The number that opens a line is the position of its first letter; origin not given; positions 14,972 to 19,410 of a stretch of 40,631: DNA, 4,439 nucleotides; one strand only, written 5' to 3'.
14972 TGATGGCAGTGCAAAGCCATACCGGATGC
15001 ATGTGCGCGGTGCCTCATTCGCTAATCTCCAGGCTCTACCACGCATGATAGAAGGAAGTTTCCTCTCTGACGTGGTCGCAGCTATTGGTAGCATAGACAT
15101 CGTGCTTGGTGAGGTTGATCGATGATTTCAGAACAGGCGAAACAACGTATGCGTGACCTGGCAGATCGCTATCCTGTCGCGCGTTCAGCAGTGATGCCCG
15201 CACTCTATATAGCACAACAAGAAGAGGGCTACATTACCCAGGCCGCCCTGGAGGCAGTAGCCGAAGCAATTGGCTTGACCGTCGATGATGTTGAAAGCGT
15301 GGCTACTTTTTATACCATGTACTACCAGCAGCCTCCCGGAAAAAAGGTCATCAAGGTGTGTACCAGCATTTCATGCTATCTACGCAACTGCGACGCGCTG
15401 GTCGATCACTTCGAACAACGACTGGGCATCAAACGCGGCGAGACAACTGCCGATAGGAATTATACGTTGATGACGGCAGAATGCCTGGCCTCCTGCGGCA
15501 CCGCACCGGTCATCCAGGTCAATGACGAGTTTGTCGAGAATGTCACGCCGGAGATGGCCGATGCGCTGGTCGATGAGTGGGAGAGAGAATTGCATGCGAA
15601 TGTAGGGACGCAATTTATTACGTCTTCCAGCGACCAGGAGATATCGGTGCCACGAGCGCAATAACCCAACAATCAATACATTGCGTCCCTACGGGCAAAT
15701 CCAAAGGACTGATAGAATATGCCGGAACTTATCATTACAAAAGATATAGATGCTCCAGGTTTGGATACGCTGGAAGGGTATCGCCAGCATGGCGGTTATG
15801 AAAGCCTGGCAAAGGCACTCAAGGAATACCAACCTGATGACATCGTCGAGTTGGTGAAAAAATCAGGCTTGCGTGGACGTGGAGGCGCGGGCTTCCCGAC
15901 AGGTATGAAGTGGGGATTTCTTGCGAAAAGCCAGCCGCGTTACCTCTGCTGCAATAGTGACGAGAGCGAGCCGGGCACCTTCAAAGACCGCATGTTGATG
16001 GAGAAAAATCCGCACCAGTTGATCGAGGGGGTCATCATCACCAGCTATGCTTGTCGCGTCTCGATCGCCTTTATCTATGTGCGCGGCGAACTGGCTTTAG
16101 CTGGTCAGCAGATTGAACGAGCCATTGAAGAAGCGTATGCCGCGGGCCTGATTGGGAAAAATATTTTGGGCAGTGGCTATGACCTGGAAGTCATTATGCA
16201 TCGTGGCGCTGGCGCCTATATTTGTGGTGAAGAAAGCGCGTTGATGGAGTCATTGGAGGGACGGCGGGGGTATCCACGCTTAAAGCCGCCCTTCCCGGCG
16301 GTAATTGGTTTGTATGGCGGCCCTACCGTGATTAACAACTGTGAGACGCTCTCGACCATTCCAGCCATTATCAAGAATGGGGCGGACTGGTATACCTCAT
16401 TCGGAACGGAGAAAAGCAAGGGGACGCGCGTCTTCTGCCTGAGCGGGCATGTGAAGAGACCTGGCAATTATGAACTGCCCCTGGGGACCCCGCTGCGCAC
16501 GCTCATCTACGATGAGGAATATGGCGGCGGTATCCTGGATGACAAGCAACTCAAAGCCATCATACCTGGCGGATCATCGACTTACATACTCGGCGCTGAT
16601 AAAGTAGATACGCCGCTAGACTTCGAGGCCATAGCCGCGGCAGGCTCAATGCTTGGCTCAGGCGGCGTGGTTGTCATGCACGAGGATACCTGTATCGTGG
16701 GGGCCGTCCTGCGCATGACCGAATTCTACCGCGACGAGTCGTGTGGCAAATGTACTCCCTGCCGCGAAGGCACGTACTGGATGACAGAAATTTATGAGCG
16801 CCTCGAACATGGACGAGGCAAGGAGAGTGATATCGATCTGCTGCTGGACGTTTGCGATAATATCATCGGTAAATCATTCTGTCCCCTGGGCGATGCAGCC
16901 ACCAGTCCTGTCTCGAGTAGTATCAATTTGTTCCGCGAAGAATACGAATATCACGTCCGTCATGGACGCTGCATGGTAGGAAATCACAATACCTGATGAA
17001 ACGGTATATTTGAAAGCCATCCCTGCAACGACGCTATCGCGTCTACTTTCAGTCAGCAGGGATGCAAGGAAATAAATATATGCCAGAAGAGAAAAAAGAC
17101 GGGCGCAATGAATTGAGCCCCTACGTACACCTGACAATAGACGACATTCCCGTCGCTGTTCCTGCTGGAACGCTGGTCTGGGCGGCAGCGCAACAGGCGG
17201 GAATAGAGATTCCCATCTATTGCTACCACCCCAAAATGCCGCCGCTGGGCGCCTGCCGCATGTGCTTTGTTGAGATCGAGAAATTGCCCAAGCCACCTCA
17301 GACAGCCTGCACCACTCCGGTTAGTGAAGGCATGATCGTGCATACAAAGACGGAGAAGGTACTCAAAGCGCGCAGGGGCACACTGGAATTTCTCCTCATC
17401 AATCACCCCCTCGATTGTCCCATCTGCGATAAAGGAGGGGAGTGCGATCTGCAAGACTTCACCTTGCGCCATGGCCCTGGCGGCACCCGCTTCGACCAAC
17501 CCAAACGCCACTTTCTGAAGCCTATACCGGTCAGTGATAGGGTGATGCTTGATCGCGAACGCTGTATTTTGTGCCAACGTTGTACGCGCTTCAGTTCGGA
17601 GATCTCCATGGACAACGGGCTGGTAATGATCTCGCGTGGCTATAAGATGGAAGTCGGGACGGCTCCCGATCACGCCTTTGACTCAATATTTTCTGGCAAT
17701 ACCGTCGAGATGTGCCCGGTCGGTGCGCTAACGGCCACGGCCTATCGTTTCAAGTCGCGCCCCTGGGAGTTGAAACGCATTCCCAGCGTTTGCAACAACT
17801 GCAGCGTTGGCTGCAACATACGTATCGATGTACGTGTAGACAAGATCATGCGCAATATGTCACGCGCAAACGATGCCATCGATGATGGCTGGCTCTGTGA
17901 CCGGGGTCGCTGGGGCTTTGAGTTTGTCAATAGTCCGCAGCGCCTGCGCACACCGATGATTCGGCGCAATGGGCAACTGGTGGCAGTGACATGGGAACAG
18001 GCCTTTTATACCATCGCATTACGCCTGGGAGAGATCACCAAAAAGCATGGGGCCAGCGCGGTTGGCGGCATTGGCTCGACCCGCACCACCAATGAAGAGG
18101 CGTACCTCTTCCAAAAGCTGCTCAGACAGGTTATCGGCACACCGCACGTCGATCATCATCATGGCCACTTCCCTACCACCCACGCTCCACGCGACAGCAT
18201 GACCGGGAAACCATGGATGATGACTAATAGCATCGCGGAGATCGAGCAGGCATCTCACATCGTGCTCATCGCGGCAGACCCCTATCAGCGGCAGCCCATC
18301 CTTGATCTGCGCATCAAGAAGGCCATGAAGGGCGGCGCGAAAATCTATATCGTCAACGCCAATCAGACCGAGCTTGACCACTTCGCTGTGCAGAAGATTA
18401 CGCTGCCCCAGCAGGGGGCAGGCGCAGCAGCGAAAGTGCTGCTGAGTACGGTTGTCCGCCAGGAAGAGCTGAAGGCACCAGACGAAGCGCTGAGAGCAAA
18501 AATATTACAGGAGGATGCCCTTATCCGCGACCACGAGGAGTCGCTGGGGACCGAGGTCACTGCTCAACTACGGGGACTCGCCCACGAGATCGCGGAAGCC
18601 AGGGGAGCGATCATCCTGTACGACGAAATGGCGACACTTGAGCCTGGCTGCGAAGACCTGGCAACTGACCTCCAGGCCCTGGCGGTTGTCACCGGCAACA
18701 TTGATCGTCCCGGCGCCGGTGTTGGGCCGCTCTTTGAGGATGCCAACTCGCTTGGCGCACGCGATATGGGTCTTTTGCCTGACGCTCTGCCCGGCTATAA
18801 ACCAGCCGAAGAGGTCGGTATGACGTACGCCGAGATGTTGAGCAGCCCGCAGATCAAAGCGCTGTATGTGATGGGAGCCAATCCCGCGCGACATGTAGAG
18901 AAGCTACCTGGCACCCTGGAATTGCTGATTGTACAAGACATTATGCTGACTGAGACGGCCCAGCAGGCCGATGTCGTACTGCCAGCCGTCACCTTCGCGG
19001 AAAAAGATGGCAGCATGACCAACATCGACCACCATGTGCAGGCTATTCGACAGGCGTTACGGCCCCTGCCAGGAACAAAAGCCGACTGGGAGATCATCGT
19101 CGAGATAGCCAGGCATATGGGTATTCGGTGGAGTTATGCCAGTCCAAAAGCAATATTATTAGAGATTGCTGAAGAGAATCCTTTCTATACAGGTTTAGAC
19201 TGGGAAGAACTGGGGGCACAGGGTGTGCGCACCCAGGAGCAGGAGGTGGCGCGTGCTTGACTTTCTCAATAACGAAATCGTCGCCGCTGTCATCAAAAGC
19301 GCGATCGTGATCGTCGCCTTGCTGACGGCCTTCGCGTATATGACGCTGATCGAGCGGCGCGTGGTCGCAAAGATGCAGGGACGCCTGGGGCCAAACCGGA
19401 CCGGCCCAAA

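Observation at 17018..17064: Covarying structured RNA motif occurs twice in nuo intercistronic spacers (nuoF-nuoG and nuoK-nuoL)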

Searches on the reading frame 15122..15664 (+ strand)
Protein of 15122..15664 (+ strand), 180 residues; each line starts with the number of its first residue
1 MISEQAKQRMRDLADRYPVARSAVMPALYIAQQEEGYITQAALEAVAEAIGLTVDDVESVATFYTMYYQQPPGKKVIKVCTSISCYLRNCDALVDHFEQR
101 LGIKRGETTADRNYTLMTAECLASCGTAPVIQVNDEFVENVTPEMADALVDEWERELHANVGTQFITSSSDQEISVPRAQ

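Call 42: search_protein_families(library=pfam, proteins=[window:15122-15664:+])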
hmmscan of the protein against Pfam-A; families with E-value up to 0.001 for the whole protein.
window:15122-15664:+ (180 aa): 1 family
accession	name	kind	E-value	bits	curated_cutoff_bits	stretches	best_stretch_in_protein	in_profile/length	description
PF01257.25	2Fe-2S_thioredx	-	1.3e-49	168.2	24.8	1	13-153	4-144/145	Thioredoxin-like [2Fe-2S] ferredoxin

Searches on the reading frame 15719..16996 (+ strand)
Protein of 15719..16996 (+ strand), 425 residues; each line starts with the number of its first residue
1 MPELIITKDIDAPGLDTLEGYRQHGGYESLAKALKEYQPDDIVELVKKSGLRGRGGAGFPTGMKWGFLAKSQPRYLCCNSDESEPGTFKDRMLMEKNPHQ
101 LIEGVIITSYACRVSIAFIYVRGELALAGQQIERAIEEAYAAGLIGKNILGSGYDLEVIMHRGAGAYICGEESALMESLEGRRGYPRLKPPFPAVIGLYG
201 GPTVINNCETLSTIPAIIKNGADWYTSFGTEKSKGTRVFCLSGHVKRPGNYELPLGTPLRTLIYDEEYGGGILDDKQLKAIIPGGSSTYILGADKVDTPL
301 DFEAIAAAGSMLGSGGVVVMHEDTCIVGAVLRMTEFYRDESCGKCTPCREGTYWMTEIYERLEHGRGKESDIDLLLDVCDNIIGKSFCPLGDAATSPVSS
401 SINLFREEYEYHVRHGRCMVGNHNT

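Call 11: find_encoding_contigs(protein=window:15719-16996:+, flank=10000, max_places=6)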
Protein window:15719-16996:+ (425 aa): no gene with exactly this product is on record in the collection.
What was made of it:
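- Tried and rejected: An exact-protein look-up of NuoF to find the source contig found nothing on record (call 11).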

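Call 42: search_protein_families(library=pfam, proteins=[window:15719-16996:+])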
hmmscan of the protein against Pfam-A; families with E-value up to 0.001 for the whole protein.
window:15719-16996:+ (425 aa): 4 families
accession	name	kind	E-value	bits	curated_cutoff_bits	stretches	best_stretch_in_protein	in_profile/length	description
PF01512.22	Complex1_51K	-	2.9e-46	157.5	31.2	1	46-215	1-149/150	Nuo51 FMN-binding domain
PF10589.14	NADH_4Fe-4S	-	3e-32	110.8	23.5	1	330-412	3-85/85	NADH-ubiquinone oxidoreductase-F iron-sulfur binding region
PF10531.15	SLBB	-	3.7e-09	36.7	27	1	238-290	1-54/55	SLBB domain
PF22461.2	SLBB_2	-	2.6e-07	31.1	27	1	239-300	3-63/79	SLBB domain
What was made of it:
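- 15719..16996 (+): nuoF (context). Pfam Complex1_51K and NADH_4Fe-4S (call 42).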

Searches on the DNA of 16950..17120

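Call 8: search_rna_families(source=window, start=16950, end=17120, threshold=evalue, max_evalue=10)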
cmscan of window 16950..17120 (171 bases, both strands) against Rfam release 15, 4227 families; matches with E-value up to 10: 5.
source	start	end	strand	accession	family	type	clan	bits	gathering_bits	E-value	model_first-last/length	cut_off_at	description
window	17020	17062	-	RF02926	DUF2693-FD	Gene; sRNA;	-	17.9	44.5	0.12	1-49/49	no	DUF2693-FD RNA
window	17085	17120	-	RF00558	L20_leader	Cis-reg; leader;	-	14.7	58.7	1.3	94-127/127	5'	Ribosomal protein L20 leader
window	17085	17120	-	RF00519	suhB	Gene; sRNA;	CL00108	13.2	41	1.8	41-77/77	5'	Makes More Granules Regulator RNA (mmgR)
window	17028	17044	+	RF02823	LPR69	Gene; sRNA;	-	12.5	40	2.9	3-19/82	no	Legionella RNA 69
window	17102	17120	+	RF01346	CRISPR-DR36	Gene; CRISPR;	-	10.4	38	6.7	1-19/36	3'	CRISPR RNA direct repeat element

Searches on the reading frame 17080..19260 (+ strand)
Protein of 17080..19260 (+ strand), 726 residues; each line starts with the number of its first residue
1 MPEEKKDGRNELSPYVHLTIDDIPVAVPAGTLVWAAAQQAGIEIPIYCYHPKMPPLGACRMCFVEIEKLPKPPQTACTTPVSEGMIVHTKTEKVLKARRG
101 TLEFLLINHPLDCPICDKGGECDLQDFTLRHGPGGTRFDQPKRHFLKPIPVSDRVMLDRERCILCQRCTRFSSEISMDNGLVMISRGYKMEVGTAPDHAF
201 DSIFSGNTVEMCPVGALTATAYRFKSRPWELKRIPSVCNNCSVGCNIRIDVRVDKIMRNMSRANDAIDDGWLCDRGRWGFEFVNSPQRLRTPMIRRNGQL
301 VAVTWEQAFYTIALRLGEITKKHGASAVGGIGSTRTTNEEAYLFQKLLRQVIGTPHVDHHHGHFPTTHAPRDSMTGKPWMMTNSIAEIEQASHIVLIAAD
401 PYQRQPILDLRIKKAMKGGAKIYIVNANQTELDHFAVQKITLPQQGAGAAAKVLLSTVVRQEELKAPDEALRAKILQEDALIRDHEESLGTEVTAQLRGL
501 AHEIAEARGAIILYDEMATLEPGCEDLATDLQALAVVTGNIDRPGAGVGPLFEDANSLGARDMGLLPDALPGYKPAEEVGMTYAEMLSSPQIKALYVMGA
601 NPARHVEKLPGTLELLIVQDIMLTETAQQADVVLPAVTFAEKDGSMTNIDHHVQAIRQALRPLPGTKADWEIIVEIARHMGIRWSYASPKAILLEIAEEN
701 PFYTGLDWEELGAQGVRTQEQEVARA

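Call 42: search_protein_families(library=pfam, proteins=[window:17080-19260:+])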
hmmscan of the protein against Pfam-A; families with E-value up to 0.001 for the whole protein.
window:17080-19260:+ (726 aa): 7 families
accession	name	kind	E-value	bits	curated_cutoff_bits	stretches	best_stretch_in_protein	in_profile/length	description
PF00384.28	Molybdopterin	-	5.3e-52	177.4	24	1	288-678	1-352/353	Molybdopterin oxidoreductase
PF22117.2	Fer4_Nqo3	-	1.5e-20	73.6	27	1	154-218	3-67/67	NADH-quinone oxidoreductase subunit 3, ferredoxin-like domain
PF13510.11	Fer2_4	-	2.1e-18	66.6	22.8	1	16-91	4-81/82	2Fe-2S iron-sulfur cluster binding domain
PF10588.14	NADH-G_4Fe-4S_3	-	1.7e-16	59.9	27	1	98-133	1-36/40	NADH-ubiquinone oxidoreductase-G iron-sulfur binding region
PF04879.21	Molybdop_Fe4S4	-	9.4e-11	42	22.7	1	232-285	2-55/55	Molybdopterin oxidoreductase Fe4S4 domain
PF22151.2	Fer4_NDSU1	-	2.1e-08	34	23.8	1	232-278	2-48/51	NADH-ubiquinone oxidoreductase NDSU1/NuoG-like, 4Fe-4S domain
PF00111.32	Fer2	-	3.4e-06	27.3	21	1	25-80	8-75/77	2Fe-2S iron-sulfur cluster binding domain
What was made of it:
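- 17080..19260 (+): nuoG (context). Pfam Fer2_4, NADH-G_4Fe-4S_3 and Molybdopterin (call 42).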
